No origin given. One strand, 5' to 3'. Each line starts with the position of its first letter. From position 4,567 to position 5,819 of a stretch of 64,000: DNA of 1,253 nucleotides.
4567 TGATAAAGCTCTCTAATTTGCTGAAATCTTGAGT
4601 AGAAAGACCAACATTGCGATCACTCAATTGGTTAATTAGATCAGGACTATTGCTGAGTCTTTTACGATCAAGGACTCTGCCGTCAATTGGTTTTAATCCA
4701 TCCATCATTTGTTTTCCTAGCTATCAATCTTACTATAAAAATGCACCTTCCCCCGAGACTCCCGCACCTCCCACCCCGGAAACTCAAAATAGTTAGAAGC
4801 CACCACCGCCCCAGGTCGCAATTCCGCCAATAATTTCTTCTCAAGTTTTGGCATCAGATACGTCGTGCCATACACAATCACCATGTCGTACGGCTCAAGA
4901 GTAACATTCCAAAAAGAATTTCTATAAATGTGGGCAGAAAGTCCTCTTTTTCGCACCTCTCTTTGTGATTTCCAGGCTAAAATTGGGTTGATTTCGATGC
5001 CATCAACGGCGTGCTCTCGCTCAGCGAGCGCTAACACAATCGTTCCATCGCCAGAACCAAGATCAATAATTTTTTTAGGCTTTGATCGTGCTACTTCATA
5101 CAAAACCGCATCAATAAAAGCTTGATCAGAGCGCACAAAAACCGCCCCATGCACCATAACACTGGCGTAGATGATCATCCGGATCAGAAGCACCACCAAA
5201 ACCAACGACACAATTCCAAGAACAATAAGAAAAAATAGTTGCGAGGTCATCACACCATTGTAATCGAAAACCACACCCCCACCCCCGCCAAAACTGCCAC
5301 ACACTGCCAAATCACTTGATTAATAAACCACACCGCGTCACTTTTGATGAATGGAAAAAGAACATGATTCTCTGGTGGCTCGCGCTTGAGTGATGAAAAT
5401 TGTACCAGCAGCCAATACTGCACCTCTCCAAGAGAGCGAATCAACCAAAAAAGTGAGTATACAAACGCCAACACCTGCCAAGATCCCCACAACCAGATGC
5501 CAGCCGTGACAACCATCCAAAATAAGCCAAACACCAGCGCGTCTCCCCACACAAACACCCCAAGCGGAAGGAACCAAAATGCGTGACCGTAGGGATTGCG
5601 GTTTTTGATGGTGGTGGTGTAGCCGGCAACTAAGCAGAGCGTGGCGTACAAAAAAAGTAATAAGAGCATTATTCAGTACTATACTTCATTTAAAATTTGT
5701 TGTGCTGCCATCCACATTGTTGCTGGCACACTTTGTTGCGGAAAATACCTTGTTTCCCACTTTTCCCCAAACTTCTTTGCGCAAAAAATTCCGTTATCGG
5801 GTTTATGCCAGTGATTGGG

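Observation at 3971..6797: Tightly coupled four-gene operon: NUDIX-fusion, 4-TM protein, TM-anchored SAM methyltransferase, Rossmann/SLOG-like protein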

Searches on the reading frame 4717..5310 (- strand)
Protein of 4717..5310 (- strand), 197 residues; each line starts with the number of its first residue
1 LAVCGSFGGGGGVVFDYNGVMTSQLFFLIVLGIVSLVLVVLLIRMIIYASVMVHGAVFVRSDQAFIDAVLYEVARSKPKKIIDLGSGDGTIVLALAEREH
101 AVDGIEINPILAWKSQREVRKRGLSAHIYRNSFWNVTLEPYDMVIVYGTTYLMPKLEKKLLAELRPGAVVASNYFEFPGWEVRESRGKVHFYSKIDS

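Call 3: search_protein_families(library=pfam, proteins=[window:4717-5310:-], max_evalue=1)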
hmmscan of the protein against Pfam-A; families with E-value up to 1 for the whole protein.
window:4717-5310:- (197 aa): 15 families
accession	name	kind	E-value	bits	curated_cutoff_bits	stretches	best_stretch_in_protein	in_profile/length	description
PF13649.12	Methyltransf_25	-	1.3e-06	29.4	27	1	81-164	1-89/97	Methyltransferase domain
PF05175.20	MTS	-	0.0001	22.5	23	1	68-145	21-103/170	Methyltransferase small domain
PF05219.18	DREV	-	0.00011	21.9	26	1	21-114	35-131/265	DREV methyltransferase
PF13847.12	Methyltransf_31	-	0.00014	22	27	1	77-160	3-94/145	Methyltransferase domain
PF13489.12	Methyltransf_23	-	0.0003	21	27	1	67-171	11-115/164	Methyltransferase domain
PF08242.18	Methyltransf_12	-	0.0018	19.4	30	1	82-160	1-84/98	Methyltransferase domain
PF01135.25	PCMT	-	0.0094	16.2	20.3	1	77-167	73-166/210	Protein-L-isoaspartate(D-aspartate) O-methyltransferase (PCMT)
PF13679.12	Methyltransf_32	-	0.014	15.8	27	1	64-128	11-82/143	Methyltransferase domain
PF23525.1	Methyltransf_36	-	0.031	13.9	27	1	47-92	10-55/268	AprA MT2-like domain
PF08241.18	Methyltransf_11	-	0.036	15.1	21.2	1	83-157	2-77/95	Methyltransferase domain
PF08123.19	DOT1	-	0.038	14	23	1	63-109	28-76/205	Histone methylation protein DOT1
PF10294.15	Methyltransf_16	-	0.078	13.2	21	1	72-99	41-68/174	Lysine methyltransferase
PF00398.26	RrnaAD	-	0.19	11.2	24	1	62-121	15-74/263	Ribosomal RNA adenine dimethylase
PF24675.1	NpmA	-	0.2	11.3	60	1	71-109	17-55/214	16S rRNA (adenine(1408)-N(1))-methyltransferase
PF16257.11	UxaE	-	0.28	10.2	27.1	1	78-141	77-140/475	tagaturonate epimerase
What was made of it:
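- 4717..5250 (-): Gene C: 177-aa protein with an N-terminal TM anchor (residues 5-23, 5182-5238) and an aKMT-like class I SAM methyltransferase domain (motif I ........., 5044-5070). Pfam Methyltransf_25 (call 3).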

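Call 4: search_protein_families(library=ncbifam, proteins=[window:4717-5310:-], max_evalue=1)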
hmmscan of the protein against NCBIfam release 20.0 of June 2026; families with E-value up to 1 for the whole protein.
window:4717-5310:- (197 aa): 42 families (the best 25 are shown)
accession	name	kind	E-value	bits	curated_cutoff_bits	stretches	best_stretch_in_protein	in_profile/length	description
NF041081.1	prot_lys_mtase_Arch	equivalog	9.6e-11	41.9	200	1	72-182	3-118/142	protein-lysine N-methyltransferase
NF000499.2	Erm23S_rRNA_broad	equivalog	2.5e-06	27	212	1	62-137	8-82/244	23S ribosomal RNA methyltransferase Erm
NF043040.1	corrin_prot_MT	hypoth_equivalog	8.1e-06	25.4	180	1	69-128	34-92/216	corrinoid protein-associated methyltransferase CpaM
NF011529.0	PRK14968.1-3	equivalog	1.7e-05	24.3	162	1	53-160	12-117/198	putative methyltransferase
NF042988.1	Erm46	exception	0.00031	20.1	503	1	61-121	17-76/255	23S rRNA (adenine(2058)-N(6))-methyltransferase Erm(46)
TIGR03534.1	RF_mod_PrmC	equivalog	0.00034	20.1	199.1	1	64-144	75-160/253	peptide chain release factor N(5)-glutamine methyltransferase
NF010703.0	PRK14103.1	equivalog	0.00041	19.9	320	1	65-171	18-123/256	trans-aconitate 2-methyltransferase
TIGR00537.1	hemK_rel_arch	hypoth_equivalog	0.00049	19.8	87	1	73-153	15-94/179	HemK2/MTQ2 family protein methyltransferase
TIGR00755.1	ksgA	equivalog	0.00057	19.3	171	1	62-121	14-73/256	16S rRNA (adenine(1518)-N(6)/adenine(1519)-N(6))-dimethyltransferase RsmA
TIGR02021.1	BchM-ChlM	equivalog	0.0016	17.9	158.9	1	72-146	47-124/218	magnesium protoporphyrin IX methyltransferase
NF008992.0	PRK12335.1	equivalog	0.0022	17.2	303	1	68-144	113-190/289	SAM-dependent methyltransferase TehB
NF045667.1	MTase_DVU1556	equivalog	0.0027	17.2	155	1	69-155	14-99/213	DVU_1556 family methyltransferase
TIGR04543.1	ketoArg_3Met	equivalog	0.0037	16.4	425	1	74-126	146-200/336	2-ketoarginine methyltransferase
TIGR00479.1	rumA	equivalog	0.0049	15.8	183.55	1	66-125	282-341/432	23S rRNA (uracil(1939)-C(5))-methyltransferase RlmD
TIGR02081.1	metW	equivalog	0.0085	15.6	189.5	1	79-184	15-119/194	methionine biosynthesis protein MetW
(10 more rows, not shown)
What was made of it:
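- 4717..5250 (-): The best NCBIfam match is archaeal protein-lysine N-methyltransferase NF041081, E 9.6e-11, below its cutoff (call 4).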

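Call 7: search_protein_families(library=padloc, proteins=[window:4717-5250:-], max_evalue=1)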
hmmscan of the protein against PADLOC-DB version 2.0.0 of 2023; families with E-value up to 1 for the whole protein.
window:4717-5250:- (177 aa): 4 families
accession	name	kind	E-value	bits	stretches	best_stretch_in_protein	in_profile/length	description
PDLC04134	mad2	-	9.6e-14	49.1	1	41-149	275-391/492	mads_2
PDLC03267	MTase_II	-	0.0022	15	1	43-115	20-97/539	Type II methyltransferase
PDLC03224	MTase_II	-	0.0036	14.3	1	46-92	82-128/481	Type II methyltransferase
PDLC03285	MTase_II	-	0.038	11.1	1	46-82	23-60/413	Type II methyltransferase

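Call 31: search_solved_structures(query=window:4717-5250:-, max_evalue=0.01, show_alignments=2)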
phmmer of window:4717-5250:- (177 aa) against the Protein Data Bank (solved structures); distinct sequences matched with E-value up to 0.01: 10.
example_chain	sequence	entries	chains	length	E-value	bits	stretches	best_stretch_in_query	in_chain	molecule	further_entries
5fa8_A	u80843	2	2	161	2.3e-10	43.8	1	50-164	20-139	Ribosomal protein L11 methyltransferase, putative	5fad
5jwj_A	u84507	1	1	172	3.1e-09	40.2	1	50-164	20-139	Protein-lysine N-methyltransferase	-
5bxy_A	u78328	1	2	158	3.8e-08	36.6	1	43-161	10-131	RNA methyltransferase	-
1wzn_A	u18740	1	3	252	1.1e-06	31.9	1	38-160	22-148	SAM-dependent methyltransferase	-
8z62_A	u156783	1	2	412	8.2e-06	29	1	16-127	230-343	23S rRNA (uracil(747)-C(5))-methyltransferase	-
1nkv_A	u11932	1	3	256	0.00011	25.4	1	48-151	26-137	HYPOTHETICAL PROTEIN yjhP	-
7bgg_A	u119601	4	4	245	0.00012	25.3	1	60-107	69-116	heterocyclic toxin methyltransferase (Rv0560c) | 2-heptyl-1-hydroxyquinolin-4(1H)-one methyltransferase | Uncharacterized protein Rv0560c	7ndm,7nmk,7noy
2jjq_A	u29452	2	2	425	0.00038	23.6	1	56-150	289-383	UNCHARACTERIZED RNA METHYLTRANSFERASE PYRAB10780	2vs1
3e8s_A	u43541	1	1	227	0.0045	20.1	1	31-86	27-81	Putative SAM Dependent Methyltransferase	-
8r8n_A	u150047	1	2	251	0.0062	19.6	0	91-149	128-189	HalluTIM2-2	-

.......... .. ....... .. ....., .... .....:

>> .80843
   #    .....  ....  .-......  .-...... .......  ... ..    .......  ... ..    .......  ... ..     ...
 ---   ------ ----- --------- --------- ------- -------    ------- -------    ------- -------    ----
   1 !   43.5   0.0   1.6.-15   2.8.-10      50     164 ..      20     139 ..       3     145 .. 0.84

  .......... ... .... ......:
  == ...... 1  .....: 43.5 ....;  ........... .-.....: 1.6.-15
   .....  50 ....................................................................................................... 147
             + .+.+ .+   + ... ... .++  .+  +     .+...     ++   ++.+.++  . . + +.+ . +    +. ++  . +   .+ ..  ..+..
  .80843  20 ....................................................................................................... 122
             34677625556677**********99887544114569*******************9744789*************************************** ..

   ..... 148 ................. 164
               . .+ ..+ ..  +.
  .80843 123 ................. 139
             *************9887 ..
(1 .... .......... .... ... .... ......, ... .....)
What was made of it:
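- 4717..5250 (-): The best PDB match is S. islandicus aKMT 5fa8/5jwj, E 2.3e-10 (call 31).
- On aKMT / FAM173 protein-lysine methyltransferases: The best PDB hit is aKMT 5fa8/5jwj, E 2.3e-10 over residues 50-164 (call 31).
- C against aKMT 5fa8 gives E 2.3e-10, and NF041081 gives E 9.6e-11 (calls 31, 4).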

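Call 41: find_related_loci(query=window:4717-5250:-, collection=viral_contigs, flank=8000)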
Query window:4717-5250:- (177 aa) in viral_contigs; peptide patterns used: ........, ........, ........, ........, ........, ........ (x = any residue, [..] = any of these).
9 stretches matched a pattern, but none encodes a relative of the query by tblastn (E <= 1e-3).

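Call 49: search_protein_families(library=phrogs, proteins=[window:4717-5250:-], max_evalue=1)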
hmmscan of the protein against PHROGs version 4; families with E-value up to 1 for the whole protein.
window:4717-5250:- (177 aa): 5 families
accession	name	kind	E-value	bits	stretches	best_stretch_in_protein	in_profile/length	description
phrog_11787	-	other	0.00086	19.3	1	54-108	307-361/458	DNA methyltransferase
phrog_4752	-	other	0.00087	19.6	1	55-139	50-141/241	tRNA methyltransferase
phrog_22502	-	other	0.038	14.7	1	54-139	68-157/276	methyltransferase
phrog_23522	-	unknown function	0.054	14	1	56-95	50-89/273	-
phrog_4540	-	tail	0.47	10.7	1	36-77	158-199/367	baseplate hub and tail lysozyme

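Call 79: search_dna_similar(query=window:4717-5250:-, collection=plasmids, mode=protein, max_evalue=0.00001, max_rows=15)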
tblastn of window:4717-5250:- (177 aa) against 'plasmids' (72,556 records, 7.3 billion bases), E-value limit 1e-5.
Records with a match: 3; places in all: 3; records where one place covers at least 80% of the query: 0.
Best place of each record, by identity: <60% 3.
By first word of the organism name: Chelatococcus 1; Gloeothece 1; Agrobacterium 1.
By predicted mobility (MOB-suite, as given by PLSDB): non-mobilizable 2; conjugative 1.
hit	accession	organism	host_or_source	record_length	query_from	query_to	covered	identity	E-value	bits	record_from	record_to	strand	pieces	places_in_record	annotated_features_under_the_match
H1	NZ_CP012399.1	Chelatococcus sp. CO-6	whole organism,Shengli Oilfield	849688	37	165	73%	34.3%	2e-9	62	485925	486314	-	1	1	methyltransferase domain-containing protein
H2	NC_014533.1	Gloeothece verrucosa PCC 7822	fresh water in rice field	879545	29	161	75%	29.4%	2e-7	57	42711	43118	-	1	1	class I SAM-dependent methyltransferase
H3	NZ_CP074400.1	Agrobacterium salinitolerans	Cotton,tiaaue sample,root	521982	37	161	71%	31.1%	2e-8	60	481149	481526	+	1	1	methyltransferase domain-containing protein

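Call 81: get_annotated_region(hit=H1, flank=3000)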
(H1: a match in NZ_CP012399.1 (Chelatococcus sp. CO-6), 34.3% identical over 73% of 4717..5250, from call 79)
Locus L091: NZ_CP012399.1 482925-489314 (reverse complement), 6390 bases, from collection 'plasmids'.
description: Chelatococcus sp. CO-6 plasmid pCO-6, complete sequence
organism: Chelatococcus sp. CO-6 (NCBI taxid 1702325)
taxonomy: Bacteria; Pseudomonadota; Alphaproteobacteria; Hyphomicrobiales; Chelatococcaceae; Chelatococcus; Chelatococcus sp. CO-6
host: -; source: whole organism,Shengli Oilfield; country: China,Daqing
typing (MOB-suite, as given by PLSDB): non-mobilizable
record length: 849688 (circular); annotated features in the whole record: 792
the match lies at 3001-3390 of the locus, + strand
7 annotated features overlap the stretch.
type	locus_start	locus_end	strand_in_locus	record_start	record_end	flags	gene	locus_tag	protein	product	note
CDS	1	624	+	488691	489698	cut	-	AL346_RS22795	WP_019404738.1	hydroxyacid dehydrogenase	-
CDS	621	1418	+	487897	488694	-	-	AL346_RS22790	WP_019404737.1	TIM barrel protein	-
CDS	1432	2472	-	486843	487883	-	-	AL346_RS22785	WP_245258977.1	serine hydrolase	-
CDS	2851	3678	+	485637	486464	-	-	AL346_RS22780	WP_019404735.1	methyltransferase domain-containing protein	-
CDS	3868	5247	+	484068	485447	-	-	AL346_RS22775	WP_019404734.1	amino acid permease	GO:0055085 - transmembrane transport [Evidence IEA]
CDS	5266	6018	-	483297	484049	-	-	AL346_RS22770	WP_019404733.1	SDR family oxidoreductase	-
CDS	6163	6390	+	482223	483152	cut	-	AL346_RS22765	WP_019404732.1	AraC family transcriptional regulator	GO:0006355 - regulation of DNA-templated transcription [Evidence IEA]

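Call 82: get_annotated_region(hit=H3, flank=3000)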
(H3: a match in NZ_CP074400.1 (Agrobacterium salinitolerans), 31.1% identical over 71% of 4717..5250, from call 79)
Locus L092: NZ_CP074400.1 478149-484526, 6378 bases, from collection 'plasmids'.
description: Agrobacterium salinitolerans strain DG3-1 plasmid pDG3-1g, complete sequence
organism: Agrobacterium salinitolerans (NCBI taxid 1183413)
taxonomy: Bacteria; Pseudomonadota; Alphaproteobacteria; Hyphomicrobiales; Rhizobiaceae; Agrobacterium; Agrobacterium salinitolerans
host: -; source: Cotton,tiaaue sample,root; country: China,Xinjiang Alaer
typing (MOB-suite, as given by PLSDB): conjugative; relaxase MOBQ; mating-pair formation MPF_T
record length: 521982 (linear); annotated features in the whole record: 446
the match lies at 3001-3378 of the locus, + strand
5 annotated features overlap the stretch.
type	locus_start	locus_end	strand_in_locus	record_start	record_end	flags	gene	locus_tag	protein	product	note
CDS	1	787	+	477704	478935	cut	-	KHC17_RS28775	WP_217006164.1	IS3 family transposase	-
CDS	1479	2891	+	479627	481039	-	-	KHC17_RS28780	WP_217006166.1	amino acid permease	GO:0055085 - transmembrane transport [Evidence IEA]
CDS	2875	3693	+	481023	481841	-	-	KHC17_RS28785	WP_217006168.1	methyltransferase domain-containing protein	-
CDS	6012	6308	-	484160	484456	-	-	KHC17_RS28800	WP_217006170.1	type II toxin-antitoxin system RelE/ParE family toxin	GO:0030541 - plasmid partitioning [Evidence IEA]; GO:0051290 - protein heterotetramerization [Evidence IEA]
CDS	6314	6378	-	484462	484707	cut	-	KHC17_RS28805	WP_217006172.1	type II toxin-antitoxin system ParD family antitoxin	GO:0051983 - regulation of chromosome segregation [Evidence IEA]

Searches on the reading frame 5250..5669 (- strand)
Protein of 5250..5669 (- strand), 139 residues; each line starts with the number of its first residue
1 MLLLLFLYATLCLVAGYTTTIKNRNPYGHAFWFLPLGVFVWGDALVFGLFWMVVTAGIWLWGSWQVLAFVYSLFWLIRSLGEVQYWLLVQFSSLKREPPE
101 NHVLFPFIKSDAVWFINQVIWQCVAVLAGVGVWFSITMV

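Call 3: search_protein_families(library=pfam, proteins=[window:5250-5669:-], max_evalue=1)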
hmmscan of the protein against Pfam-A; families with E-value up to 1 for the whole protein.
window:5250-5669:- (139 aa): 0 families

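Call 4: search_protein_families(library=ncbifam, proteins=[window:5250-5669:-], max_evalue=1)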
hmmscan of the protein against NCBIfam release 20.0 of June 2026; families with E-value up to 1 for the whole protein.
window:5250-5669:- (139 aa): 0 families

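Call 7: search_protein_families(library=padloc, proteins=[window:5250-5669:-], max_evalue=1)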
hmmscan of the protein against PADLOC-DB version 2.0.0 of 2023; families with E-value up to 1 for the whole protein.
window:5250-5669:- (139 aa): 0 families

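Call 40: find_related_loci(query=window:5250-5669:-, collection=viral_contigs, flank=8000)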
Query window:5250-5669:- (139 aa) in viral_contigs; peptide patterns used: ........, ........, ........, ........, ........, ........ (x = any residue, [..] = any of these).
9 stretches matched a pattern, but none encodes a relative of the query by tblastn (E <= 1e-3).

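Call 49: search_protein_families(library=phrogs, proteins=[window:5250-5669:-], max_evalue=1)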
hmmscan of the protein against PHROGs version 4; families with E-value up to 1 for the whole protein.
window:5250-5669:- (139 aa): 0 families
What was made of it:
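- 5250..5669 (-): Gene B: 139-aa Trp-rich (11 W) membrane protein with four hydrophobic segments (about 1-19, 31-52, 55-77, 112-137). It is the most conserved gene of the cluster. No family in Pfam, NCBIfam, PADLOC or PHROGs (calls 3, 4, 7, 49).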

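Call 50: list_cluster_members(proteins=[P0001, P0002, window:5250-5669:-, window:4717-5310:-, window:4717-5250:-, window:6816-8594:+])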
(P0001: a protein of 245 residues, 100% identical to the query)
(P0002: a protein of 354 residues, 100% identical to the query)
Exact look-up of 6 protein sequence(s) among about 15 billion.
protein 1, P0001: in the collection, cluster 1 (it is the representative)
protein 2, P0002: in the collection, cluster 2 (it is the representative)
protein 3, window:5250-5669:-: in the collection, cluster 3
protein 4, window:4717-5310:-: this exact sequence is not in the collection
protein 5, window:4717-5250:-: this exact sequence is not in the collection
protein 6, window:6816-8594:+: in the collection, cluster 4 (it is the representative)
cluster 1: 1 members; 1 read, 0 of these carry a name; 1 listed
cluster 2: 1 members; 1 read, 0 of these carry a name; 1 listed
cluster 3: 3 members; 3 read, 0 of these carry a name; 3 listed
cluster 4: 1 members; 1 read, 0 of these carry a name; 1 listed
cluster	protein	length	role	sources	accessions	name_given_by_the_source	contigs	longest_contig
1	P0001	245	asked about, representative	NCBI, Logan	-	-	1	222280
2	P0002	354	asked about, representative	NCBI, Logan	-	-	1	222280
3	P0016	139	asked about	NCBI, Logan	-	-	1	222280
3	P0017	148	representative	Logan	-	-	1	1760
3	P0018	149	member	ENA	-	-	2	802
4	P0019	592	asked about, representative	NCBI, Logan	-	-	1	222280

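Call 56: find_related_loci(query=A2, collection=metagenome_contigs, flank=10000)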
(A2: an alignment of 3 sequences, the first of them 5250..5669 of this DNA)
Query A2 (139 aa) in metagenome_contigs; peptide patterns used: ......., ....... (x = any residue, [..] = any of these).
317 stretches matched a pattern, but none encodes a relative of the query by tblastn (E <= 1e-3).

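Call 78: search_dna_similar(query=window:5250-5669:-, collection=plasmids, mode=protein, max_evalue=0.01, max_rows=10)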
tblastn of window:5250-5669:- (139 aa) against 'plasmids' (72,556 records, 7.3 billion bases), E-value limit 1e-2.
No match.
